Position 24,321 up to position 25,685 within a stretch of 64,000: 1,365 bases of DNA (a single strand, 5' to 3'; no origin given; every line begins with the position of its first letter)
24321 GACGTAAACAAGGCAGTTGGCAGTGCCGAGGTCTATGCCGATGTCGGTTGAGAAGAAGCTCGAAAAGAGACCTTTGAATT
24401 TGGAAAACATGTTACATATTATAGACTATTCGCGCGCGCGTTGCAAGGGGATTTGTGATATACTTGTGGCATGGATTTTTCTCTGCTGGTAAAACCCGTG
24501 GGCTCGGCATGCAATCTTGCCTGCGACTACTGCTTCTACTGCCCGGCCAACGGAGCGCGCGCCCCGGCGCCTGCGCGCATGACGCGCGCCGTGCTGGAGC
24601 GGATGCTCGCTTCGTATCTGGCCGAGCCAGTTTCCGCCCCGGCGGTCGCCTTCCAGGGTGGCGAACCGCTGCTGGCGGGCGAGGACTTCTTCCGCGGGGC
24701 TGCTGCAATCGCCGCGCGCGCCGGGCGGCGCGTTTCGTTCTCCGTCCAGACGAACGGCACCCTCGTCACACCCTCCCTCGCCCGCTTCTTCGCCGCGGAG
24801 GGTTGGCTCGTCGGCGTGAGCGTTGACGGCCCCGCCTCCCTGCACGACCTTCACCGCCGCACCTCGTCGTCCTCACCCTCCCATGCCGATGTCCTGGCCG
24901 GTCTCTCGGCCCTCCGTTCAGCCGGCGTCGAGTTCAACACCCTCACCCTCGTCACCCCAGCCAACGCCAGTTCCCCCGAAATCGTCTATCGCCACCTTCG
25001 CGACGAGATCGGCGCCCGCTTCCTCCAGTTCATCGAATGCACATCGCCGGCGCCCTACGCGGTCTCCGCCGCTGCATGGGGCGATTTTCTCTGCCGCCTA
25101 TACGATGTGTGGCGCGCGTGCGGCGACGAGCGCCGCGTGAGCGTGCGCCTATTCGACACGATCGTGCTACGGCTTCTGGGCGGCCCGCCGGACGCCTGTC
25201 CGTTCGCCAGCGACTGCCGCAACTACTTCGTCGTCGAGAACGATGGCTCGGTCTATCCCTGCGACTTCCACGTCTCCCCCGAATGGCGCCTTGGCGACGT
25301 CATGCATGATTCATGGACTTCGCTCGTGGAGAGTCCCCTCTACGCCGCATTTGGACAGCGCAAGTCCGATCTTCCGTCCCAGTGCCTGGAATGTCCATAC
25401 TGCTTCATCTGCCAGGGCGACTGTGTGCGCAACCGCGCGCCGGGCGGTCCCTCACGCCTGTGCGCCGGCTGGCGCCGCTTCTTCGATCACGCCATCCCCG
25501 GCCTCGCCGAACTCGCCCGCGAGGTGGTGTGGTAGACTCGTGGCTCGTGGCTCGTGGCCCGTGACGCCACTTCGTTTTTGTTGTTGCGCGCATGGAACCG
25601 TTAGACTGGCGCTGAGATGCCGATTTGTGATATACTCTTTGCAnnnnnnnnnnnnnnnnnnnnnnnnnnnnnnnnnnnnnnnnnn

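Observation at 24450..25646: Identical 15-mer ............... 6-7 nt upstream of the start codons of two consecutive genes (sulfatase maturase and GH43); related TGnTATA(A/C)T elements before sod and the histidine-kinase operon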

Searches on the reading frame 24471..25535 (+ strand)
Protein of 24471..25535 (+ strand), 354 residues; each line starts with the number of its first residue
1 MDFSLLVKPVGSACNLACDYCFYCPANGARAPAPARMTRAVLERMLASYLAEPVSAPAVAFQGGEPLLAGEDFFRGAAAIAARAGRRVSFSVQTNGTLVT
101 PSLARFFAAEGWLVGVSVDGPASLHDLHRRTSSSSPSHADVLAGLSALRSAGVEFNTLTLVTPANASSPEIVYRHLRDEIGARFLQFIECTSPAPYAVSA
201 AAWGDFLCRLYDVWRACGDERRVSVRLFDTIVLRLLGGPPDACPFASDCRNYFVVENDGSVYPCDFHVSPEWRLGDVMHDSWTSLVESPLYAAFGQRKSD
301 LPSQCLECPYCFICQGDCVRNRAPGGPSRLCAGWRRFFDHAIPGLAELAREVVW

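Call 9: search_protein_families(library=pfam, proteins=[window:24471-25535:+])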
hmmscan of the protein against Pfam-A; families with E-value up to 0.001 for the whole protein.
window:24471-25535:+ (354 aa): 3 families
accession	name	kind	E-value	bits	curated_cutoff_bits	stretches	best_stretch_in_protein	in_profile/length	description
PF04055.27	Radical_SAM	-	2.9e-14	54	29.5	1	10-162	3-152/166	Radical SAM superfamily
PF13186.11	SPASM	-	8.7e-10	39.2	21.5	1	250-309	5-67/67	Iron-sulfur cluster-binding domain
PF13353.11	Fer4_12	-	0.00073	20.3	22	0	12-100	13-99/137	4Fe-4S single cluster domain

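Call 11: find_encoding_contigs(protein=window:24471-25535:+, flank=10000, max_places=10)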
Protein window:24471-25535:+ (354 aa): 3 contigs read that carry it; 3 places shown.
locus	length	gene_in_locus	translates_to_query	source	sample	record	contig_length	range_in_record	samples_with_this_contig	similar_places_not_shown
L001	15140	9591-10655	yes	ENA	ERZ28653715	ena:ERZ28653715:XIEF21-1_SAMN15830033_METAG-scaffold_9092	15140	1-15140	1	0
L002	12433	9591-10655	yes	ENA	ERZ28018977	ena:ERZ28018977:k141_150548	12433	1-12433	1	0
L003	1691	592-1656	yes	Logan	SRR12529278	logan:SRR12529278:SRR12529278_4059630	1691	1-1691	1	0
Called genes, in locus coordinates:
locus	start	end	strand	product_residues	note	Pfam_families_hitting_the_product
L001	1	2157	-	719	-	?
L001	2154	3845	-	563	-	PF10150:RNase_E_G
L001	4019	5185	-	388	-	PF01098:FTSW_RODA_SPOVE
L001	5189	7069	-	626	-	PF03717:PBP_dimer, PF00905:Transpeptidase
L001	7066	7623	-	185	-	-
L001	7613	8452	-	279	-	PF04085:MreC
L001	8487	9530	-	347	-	PF00022:Actin (faint), PF06723:MreB_Mbl, PF11104:PilM_2 (faint), PF00012:HSP70, PF14450:FtsA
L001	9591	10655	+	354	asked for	PF04055:Radical_SAM, PF13186:SPASM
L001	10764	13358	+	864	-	PF04616:Glyco_hydro_43, PF17851:GH43_C2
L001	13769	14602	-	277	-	PF02826:2-Hacid_dh_C, PF03446:NAD_binding_2, PF03807:F420_oxidored, PF02153:PDH_N, PF20463:PDH_C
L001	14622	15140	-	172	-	?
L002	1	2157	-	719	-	?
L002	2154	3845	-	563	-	PF10150:RNase_E_G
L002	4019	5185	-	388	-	PF01098:FTSW_RODA_SPOVE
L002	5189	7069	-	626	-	PF03717:PBP_dimer, PF00905:Transpeptidase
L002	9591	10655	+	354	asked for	PF04055:Radical_SAM, PF13186:SPASM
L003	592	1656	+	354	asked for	PF04055:Radical_SAM, PF13186:SPASM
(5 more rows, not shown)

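Call 13: find_related_loci(query=window:24471-25535:+, collection=genome_contigs, flank=10000)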
Query window:24471-25535:+ (354 aa) in genome_contigs; peptide patterns used: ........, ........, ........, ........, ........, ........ (x = any residue, [..] = any of these).
86 stretches matched a pattern; 12 encode a relative of the query (tblastn E <= 1e-3); 12 distinct loci.
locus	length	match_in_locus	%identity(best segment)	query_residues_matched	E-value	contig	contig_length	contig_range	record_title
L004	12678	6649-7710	93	1-354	0e+0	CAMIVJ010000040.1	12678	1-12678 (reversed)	MAG: uncultured bacterium isolate SRR12081293_bin.97_metaWRAP_v1.3_MAG genome assembly, contig: ERZ12289773.7808, whole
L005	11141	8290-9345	91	1-352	0e+0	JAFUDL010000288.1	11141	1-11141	MAG: Kiritimatiellae bacterium isolate RGIG4394 Roe_deer_Omasum-1__c169952, whole genome shotgun sequence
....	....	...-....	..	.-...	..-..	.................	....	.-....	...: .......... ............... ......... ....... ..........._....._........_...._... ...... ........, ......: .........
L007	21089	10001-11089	38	3-351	2e-82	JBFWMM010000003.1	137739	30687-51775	MAG: Phycisphaerae bacterium isolate CA_2019_NHSR_9 NODE_342_length_137739_cov_84.949663_NHSR, whole genome shotgun sequ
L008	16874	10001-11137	36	1-349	9e-71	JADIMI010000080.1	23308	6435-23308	MAG: Candidatus Cryptobacteroides intestinavium isolate B1-20833 B1M03__C525433_L23308_SRR9113712, whole genome shotgun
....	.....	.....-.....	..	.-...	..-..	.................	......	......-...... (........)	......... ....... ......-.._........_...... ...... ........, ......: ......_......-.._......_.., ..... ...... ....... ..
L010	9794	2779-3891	34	3-343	4e-70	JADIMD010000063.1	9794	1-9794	MAG: Candidatus Cryptobacteroides faecigallinarum isolate B1-13419 B1M03__C295937_L9794_SRR9113712, whole genome shotgun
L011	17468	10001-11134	32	3-343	9e-68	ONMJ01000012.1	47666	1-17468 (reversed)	uncultured Bacteroidales bacterium isolate RUG436 genome assembly, contig: scaffold_537, whole genome shotgun sequence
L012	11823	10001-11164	31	3-353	5e-65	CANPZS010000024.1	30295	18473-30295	MAG: uncultured Bacteroidales bacterium isolate Lapin-003-2__bin53 genome assembly, contig: Lapin-003-2__NODE_1446_lengt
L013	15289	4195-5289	34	4-352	5e-62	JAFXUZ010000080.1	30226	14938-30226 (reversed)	MAG: Clostridia bacterium isolate RGIG6770 Sheep_Rumen-3__c1214903, whole genome shotgun sequence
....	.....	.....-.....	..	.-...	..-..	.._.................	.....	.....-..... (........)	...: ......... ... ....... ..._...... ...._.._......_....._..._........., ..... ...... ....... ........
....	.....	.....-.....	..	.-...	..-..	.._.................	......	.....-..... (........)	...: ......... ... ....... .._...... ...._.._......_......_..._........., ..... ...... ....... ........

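Call 32: find_homologous_proteins(query=window:24471-25535:+, max_evalue=1e-40)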
Query window:24471-25535:+ (354 aa): 745 proteins with E <= 1e-40 among 8000 candidates; the best 120 are listed.
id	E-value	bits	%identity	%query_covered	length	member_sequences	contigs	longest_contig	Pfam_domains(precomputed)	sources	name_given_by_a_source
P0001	1.8e-219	747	91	99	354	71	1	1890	PF13186.12,PF04055.28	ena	-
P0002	1.2e-167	576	70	99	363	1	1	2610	PF13186.12,PF04055.28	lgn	-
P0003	3.2e-158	545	68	99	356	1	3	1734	PF13186.12,PF04055.28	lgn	-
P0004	4.7e-156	538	68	98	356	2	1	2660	PF13186.12,PF04055.28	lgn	-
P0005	8.1e-110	386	50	99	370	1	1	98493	PF13186.12,PF04055.28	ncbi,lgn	-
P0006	1.0e-109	385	50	99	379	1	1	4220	PF13186.12,PF04055.28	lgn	-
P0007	9.2e-109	382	52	99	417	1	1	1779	PF13186.12,PF04055.28,PF02810.22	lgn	-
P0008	1.1e-107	379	51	99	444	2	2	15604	PF13186.12,PF04055.28,PF02810.22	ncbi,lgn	-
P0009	3.6e-105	370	50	98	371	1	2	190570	PF13186.12,PF04055.28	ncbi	-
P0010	1.3e-104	369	54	98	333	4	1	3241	PF13186.12,PF04055.28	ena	-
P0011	2.3e-104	368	51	99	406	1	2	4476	PF13186.12,PF04055.28,PF02810.22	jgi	-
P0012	9.8e-104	366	51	98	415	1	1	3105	PF13186.12,PF04055.28,PF02810.22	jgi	jgi:uncharacterized protein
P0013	1.3e-103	365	50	99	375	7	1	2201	PF13186.12,PF04055.28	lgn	-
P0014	1.9e-103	365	50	98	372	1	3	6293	PF13186.12,PF04055.28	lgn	-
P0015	3.9e-103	364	51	99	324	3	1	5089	PF13186.12,PF04055.28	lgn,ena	-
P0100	3.3e-93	331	45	100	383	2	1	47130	PF13186.12,PF04055.28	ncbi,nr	ncbi:MAG: anaerobic sulfatase maturase [Kiritimatiellae bacterium]|nr:anaerobic sulfatase maturase [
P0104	6.3e-93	330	47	98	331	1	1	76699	PF13186.12,PF04055.28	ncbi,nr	ncbi:MAG: radical SAM protein [Kiritimatiellae bacterium]|nr:radical SAM protein [Kiritimatiellia ba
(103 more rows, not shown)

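Call 33: find_encoding_contigs(protein=P0002, flank=10000, max_places=3)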
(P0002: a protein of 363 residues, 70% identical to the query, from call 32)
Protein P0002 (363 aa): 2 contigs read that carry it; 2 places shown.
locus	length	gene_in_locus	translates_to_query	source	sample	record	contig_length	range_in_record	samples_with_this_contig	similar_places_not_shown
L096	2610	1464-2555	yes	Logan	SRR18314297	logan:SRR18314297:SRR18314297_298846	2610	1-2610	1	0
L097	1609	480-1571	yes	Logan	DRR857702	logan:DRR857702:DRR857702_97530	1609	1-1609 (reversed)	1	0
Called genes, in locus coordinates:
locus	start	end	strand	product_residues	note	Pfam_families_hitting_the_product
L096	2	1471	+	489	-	?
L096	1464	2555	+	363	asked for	PF04055:Radical_SAM, PF13186:SPASM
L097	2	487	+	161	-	?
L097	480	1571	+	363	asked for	PF04055:Radical_SAM, PF13186:SPASM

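Call 34: find_encoding_contigs(protein=P0004, flank=10000, max_places=3)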
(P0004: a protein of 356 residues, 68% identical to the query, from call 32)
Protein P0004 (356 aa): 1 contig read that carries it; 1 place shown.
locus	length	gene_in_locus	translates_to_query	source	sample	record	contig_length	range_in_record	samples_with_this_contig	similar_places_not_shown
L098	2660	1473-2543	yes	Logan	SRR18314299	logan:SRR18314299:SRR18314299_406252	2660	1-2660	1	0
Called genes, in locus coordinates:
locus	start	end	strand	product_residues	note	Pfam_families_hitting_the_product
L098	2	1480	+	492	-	?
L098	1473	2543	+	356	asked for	PF04055:Radical_SAM, PF13186:SPASM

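Call 35: find_encoding_contigs(protein=P0003, flank=10000, max_places=3)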
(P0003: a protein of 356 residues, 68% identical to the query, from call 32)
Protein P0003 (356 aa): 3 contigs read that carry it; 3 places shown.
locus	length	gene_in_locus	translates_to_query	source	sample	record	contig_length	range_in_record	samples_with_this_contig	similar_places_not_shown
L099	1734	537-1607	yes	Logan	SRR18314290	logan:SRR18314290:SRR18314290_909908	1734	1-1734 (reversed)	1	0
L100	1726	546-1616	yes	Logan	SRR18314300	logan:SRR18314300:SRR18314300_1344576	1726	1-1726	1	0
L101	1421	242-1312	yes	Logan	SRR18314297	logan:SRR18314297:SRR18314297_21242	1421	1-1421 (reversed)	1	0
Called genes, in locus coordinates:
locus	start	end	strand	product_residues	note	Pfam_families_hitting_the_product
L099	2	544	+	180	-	?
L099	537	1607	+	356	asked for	PF04055:Radical_SAM, PF13186:SPASM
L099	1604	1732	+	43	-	?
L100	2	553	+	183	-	?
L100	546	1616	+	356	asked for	PF04055:Radical_SAM, PF13186:SPASM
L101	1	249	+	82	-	?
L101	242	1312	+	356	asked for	PF04055:Radical_SAM, PF13186:SPASM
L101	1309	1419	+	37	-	?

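Call 37: find_encoding_contigs(protein=P0104, flank=10000, max_places=2)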
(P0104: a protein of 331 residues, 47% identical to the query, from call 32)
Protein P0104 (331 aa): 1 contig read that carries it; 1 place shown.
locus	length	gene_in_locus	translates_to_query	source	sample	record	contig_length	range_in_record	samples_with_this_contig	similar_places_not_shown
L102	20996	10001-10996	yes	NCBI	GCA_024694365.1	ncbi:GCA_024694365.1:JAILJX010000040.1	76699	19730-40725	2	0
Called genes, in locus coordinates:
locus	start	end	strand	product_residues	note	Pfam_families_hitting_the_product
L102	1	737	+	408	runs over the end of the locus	-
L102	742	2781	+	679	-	PF00999:Na_H_Exchanger, PF02080:TrkA_C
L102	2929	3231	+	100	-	PF00216:Bac_DNA_binding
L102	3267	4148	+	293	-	PF08543:Phos_pyr_kin, PF00294:PfkB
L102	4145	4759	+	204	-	PF04055:Radical_SAM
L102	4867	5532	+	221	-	PF00239:Resolvase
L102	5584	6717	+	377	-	PF00331:Glyco_hydro_10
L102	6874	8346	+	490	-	PF13320:GH123_cat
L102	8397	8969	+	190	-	PF01592:NifU_N, PF04324:Fer2_BFD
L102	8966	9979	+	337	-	PF08903:DUF1846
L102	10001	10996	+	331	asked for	PF04055:Radical_SAM, PF13186:SPASM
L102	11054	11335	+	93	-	PF02583:Trns_repr_metal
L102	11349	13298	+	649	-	PF00122:E1-E2_ATPase, PF00702:Hydrolase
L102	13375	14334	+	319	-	PF00579:tRNA-synt_1b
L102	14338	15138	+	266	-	PF02616:SMC_ScpA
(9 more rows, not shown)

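Call 38: find_encoding_contigs(protein=P0100, flank=10000, max_places=2)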
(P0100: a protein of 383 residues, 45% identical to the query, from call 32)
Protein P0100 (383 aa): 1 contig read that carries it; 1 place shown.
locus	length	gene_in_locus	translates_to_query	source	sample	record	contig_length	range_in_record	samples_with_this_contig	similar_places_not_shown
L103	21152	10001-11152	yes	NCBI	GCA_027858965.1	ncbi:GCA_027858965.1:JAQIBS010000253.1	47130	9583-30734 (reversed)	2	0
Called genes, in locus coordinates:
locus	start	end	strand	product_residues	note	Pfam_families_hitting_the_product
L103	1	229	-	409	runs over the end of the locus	PF01408:GFO_IDH_MocA, PF03435:Sacchrp_dh_NADP (faint), PF22725:GFO_IDH_MocA_C3, PF02894:GFO_IDH_MocA_C (weak)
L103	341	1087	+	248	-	PF08448:PAS_4, PF00165:HTH_AraC, PF12833:HTH_18, PF00165:HTH_AraC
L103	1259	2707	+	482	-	PF01208:URO-D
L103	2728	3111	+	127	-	PF02607:B12-binding_2, PF02310:B12-binding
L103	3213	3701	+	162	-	PF02542:YgbB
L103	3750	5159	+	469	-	PF00133:tRNA-synt_1 (faint), PF01406:tRNA-synt_1e, PF09334:tRNA-synt_1g (faint), PF09190:DALR_2, PF23493:CysS_C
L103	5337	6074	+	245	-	PF02223:Thymidylate_kin, PF13521:AAA_28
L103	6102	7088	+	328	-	PF13177:DNA_pol3_delta2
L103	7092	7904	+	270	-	PF04468:PSP1, PF28472:PSP1_3rd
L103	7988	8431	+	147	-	PF01220:DHquinase_II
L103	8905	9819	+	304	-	PF00294:PfkB, PF08543:Phos_pyr_kin (weak)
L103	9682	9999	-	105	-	-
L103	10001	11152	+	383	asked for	PF04055:Radical_SAM, PF13186:SPASM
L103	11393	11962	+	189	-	PF04542:Sigma70_r2, PF08281:Sigma70_r4_2, PF04545:Sigma70_r4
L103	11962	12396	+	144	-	-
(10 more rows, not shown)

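Call 44: search_solved_structures(query=window:24471-25535:+, show_alignments=1, max_evalue=0.00001)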
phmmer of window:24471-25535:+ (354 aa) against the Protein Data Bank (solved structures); distinct sequences matched with E-value up to 0.00001: 4.
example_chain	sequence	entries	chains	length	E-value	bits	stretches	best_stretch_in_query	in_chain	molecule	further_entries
4k37_A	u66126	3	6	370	9.6e-59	202.8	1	3-351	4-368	Anaerobic sulfatase-maturating enzyme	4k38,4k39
4k36_A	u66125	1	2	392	1.1e-58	202.6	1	3-351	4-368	Anaerobic sulfatase-maturating enzyme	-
9gm3_A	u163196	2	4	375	4.4e-24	88.8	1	7-322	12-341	ChlB radical SAM domain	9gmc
5wgg_A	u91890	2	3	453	2.8e-06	30.2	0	10-321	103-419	Radical SAM domain protein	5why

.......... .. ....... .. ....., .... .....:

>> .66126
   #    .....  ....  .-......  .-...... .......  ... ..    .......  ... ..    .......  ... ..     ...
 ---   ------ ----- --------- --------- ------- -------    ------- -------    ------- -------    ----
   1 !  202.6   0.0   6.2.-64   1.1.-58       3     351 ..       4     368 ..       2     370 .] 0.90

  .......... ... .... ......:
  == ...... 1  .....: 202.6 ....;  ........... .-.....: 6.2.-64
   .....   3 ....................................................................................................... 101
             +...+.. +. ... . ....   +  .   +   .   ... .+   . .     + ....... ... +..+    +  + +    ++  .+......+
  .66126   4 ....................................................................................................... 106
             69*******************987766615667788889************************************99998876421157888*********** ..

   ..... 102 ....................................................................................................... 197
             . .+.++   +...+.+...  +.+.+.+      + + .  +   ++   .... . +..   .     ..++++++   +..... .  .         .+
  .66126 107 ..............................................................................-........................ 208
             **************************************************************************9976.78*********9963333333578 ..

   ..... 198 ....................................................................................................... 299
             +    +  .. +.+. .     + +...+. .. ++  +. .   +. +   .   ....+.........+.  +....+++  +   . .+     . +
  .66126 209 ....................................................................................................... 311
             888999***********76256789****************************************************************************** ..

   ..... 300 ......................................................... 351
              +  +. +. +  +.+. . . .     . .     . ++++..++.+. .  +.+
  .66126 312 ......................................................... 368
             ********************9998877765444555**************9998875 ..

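Call 45: search_protein_families(library=ncbifam, proteins=[window:24471-25535:+, L096:2-1471:+, L004:8145-9713:+])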
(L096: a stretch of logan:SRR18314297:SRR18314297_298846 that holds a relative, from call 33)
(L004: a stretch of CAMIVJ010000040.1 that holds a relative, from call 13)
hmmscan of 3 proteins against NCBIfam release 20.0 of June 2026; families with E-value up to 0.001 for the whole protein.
window:24471-25535:+ (354 aa): 62 families (the best 25 are shown)
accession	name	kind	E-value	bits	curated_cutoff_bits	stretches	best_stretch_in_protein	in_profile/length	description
TIGR03942.1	sulfatase_rSAM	equivalog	1e-93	314.4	349.45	1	5-349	2-361/363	anaerobic sulfatase maturase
NF010308.0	PRK13745.1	equivalog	2.8e-68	230.7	484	2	5-188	15-201/412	anaerobic sulfatase-maturation protein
NF010321.0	PRK13758.1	equivalog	6.6e-67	226.2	441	1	3-352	4-369/370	anaerobic sulfatase-maturase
NF041298.1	rSAM_mat_DynA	equivalog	4.8e-41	140.9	450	1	6-320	4-323/356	dynobactin maturation radical SAM/SPASM protein DynA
NF041707.1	rSAM_YhhB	equivalog_domain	6.8e-37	127.2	445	1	5-322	4-337/369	cyclophane-forming radical SAM/SPASM peptide maturase YhhB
TIGR04269.1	SAM_SPASM_FxsB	subfamily_domain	2e-33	115.9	370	1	6-323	5-338/363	FxsB family cyclophane-forming radical SAM/SPASM peptide maturase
TIGR04261.1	rSAM_GlyRichRpt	subfamily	2.1e-29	102.7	310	1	11-179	4-176/363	cyclophane-forming radical SAM/SPASM peptide maturase GrrM/OscB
TIGR04083.1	rSAM_pep_methan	hypoth_equivalog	3.1e-29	102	300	1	14-322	10-314/376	TIGR04083 family peptide-modifying radical SAM enzyme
NF047865.1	rSAM_PapB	equivalog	4.3e-28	98.5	340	1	10-320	9-318/330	PapB family radical SAM/SPASM ranthipeptide maturase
TIGR04163.1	rSAM_cobopep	equivalog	3.2e-27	95.4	375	1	12-319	72-388/428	peptide-modifying radical SAM enzyme CbpB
NF041718.1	rSAM_phane_AMC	equivalog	4e-27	95.2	425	1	5-185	8-183/362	cyclophane-forming radical SAM peptide maturase AmcB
NF041300.1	rSAM_mat_DarW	exception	7.7e-26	90.9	650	1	12-322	49-370/415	radical SAM/SPASM peptide maturase DarW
TIGR03978.1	rSAM_paired_1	equivalog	2e-25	89.5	370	2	13-188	92-270/466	His-Xaa-Ser system radical SAM maturase HxsB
TIGR03906.1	quino_hemo_SAM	equivalog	3.7e-20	72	453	1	5-318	95-414/467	quinohemoprotein amine dehydrogenase maturation protein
TIGR04496.1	rSAM_XyeB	equivalog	4.9e-20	71.6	450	1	10-322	10-341/385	cyclophane-forming radical SAM/SPASM peptide maturase XyeB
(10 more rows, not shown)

L096:2-1471:+ (489 aa): 4 families
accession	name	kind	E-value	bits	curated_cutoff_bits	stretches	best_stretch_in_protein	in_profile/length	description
NF010322.0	PRK13759.1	equivalog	1.3e-51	175.6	481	2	271-465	263-455/486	arylsulfatase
TIGR03417.1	chol_sulfatase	equivalog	5.8e-39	134.3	433.45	2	275-463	253-436/500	choline-sulfatase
NF045661.1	HdlasePehA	equivalog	4.2e-31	108.1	900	2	276-400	283-408/506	phosphoric/sulfuric ester hydrolase PehA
NF052527.1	Mn_arylsulf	exception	7.1e-26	91.1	850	2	272-466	262-451/479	manganese-dependent arylsulfatase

L004:8145-9713:+ (522 aa): 0 families
